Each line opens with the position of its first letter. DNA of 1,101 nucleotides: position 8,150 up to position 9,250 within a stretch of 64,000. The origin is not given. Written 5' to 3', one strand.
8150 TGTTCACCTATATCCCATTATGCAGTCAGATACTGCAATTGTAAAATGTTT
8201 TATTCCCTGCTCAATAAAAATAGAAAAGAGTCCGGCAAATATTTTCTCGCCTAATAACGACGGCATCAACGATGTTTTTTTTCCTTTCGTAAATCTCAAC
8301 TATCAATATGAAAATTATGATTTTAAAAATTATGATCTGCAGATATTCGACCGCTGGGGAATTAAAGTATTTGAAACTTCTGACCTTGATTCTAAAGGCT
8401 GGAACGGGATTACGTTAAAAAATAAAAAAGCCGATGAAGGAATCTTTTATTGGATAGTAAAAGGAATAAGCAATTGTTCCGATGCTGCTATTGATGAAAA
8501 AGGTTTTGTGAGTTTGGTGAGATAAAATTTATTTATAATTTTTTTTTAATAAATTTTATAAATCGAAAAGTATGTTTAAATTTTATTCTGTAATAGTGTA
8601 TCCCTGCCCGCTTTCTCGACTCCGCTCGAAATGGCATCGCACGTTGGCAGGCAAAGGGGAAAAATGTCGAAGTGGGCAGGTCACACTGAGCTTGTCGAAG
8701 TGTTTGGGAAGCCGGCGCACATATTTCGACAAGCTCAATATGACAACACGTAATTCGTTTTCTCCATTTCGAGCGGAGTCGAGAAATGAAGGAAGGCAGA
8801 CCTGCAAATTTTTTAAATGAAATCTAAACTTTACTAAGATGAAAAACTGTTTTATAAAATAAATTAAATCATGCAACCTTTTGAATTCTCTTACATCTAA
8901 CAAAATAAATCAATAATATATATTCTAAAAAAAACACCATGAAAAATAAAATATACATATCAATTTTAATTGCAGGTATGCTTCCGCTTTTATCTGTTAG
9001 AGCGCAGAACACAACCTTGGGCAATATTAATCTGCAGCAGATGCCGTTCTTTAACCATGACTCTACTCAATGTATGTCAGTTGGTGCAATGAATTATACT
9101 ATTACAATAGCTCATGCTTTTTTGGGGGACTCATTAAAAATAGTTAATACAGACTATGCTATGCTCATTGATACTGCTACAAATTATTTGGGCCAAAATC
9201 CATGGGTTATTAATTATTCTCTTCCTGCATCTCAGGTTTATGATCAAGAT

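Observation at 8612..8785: Nested perfect-palindrome element between two T9SS cargo genes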

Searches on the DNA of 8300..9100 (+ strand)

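Call 5: search_rna_families(source=window, start=8300, end=9100, threshold=evalue, max_evalue=10, show_alignments=3)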
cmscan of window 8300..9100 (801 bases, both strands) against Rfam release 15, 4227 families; matches with E-value up to 10: 6.
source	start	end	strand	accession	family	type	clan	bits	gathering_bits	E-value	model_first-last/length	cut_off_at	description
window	8680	8744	+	RF02901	AaHKsRNA41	Gene; sRNA;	-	29.8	97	7.7e-05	8-95/187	no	Aggregatibacter sRNA 41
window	8486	8654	+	RF01295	SCARNA7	Gene; snRNA; snoRNA; scaRNA;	-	26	65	0.00041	1-330/330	no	Small Cajal body-specific RNA 7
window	8518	8658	+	RF02410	snoR136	Gene; snRNA; snoRNA; HACA-box;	-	21.5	43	0.55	1-152/152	no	Small nucleolar RNA snoR136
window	8754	8800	+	RF01739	Glutamine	Cis-reg; riboswitch;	-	14.1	35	6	1-53/53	no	Glutamine riboswitch aptamer (glnA leader)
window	8300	8310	+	RF00617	cHP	Cis-reg;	CL00129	13.4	40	9.9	35-45/45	5'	Flavivirus capsid hairpin cHP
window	8334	8361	+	RF02166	PVT1_3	Gene; lncRNA;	-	12.6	45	1.2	65-95/95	no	Pvt1 oncogene conserved region 3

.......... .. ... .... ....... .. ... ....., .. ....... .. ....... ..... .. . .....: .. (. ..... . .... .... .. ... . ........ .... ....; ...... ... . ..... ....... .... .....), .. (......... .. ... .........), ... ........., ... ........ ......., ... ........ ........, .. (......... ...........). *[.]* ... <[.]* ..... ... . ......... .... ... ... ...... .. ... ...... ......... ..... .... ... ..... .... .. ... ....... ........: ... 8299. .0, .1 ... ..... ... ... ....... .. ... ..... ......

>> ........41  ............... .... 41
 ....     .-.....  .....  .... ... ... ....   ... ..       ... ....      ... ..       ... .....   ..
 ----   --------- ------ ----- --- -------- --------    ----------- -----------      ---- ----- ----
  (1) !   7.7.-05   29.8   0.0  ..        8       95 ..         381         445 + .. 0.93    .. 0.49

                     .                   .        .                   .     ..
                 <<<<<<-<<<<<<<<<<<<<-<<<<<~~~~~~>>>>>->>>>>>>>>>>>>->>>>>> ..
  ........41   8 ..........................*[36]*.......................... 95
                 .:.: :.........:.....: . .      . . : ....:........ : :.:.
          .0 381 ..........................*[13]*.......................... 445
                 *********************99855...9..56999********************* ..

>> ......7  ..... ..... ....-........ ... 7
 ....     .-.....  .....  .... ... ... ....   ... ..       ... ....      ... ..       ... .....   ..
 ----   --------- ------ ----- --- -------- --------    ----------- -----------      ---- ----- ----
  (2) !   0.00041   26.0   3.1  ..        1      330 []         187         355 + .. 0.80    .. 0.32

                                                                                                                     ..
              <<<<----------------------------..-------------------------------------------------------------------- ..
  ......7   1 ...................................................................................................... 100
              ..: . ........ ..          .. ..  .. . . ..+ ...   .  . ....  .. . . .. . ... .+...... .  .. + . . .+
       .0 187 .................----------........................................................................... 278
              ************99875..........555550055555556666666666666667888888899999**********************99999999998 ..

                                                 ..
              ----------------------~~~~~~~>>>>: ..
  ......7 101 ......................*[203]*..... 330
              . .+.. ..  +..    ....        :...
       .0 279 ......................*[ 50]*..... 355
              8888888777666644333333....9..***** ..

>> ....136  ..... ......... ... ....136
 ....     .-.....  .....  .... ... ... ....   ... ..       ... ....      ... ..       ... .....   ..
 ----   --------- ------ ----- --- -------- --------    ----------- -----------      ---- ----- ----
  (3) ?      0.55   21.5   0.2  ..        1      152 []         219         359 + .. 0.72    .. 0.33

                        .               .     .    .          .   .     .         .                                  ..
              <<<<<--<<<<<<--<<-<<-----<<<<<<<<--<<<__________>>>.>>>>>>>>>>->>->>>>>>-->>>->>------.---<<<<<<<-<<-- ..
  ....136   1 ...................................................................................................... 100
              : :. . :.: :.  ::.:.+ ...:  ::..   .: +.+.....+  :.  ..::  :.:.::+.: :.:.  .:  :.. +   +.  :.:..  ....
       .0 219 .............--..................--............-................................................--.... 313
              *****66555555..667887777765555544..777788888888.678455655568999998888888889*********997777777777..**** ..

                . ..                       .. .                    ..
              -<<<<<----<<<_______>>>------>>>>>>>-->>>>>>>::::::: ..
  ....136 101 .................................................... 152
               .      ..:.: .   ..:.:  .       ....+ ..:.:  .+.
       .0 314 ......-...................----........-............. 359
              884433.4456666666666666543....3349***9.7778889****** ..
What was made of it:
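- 8716..8746 (-): Hairpin module B', inverted partner of B. On its own strand it reads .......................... Rfam RF02901 matches 8680-8744 at only 29.8 bits against a gathering score of 97 (call 5).
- On Rfam RNA family (any; best candidate RF02901): The best sub-threshold hit is 29.8 bits against 97 (call 5).
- Closest known: Rfam RF02901 AaHKsRNA41. Same: The stem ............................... is nearly identical to the inner palindrome (call 5).
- The inner hairpin weakly resembles part of an RNA-seq-defined sRNA family, RF02901 (E 7.7e-5, call 5).
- Tried and rejected: The permissive scan gave only a sub-threshold partial match to RF02901 (call 5).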

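Call 34: search_dna_similar(query=window:8596-8806:+, collection=plasmids, mode=distant, max_evalue=0.01, max_rows=30)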
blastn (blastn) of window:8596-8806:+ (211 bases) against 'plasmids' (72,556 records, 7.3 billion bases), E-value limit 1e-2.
No match.

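Call 35: search_dna_similar(query=window:8596-8806:+, collection=phages, mode=distant, max_evalue=0.01, max_rows=30)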
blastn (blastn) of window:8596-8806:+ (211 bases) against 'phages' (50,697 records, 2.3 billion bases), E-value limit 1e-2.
No match.
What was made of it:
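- Tried and rejected: blastn of the element against plasmids and phages found no match at E <= 0.01 (calls 34, 35).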
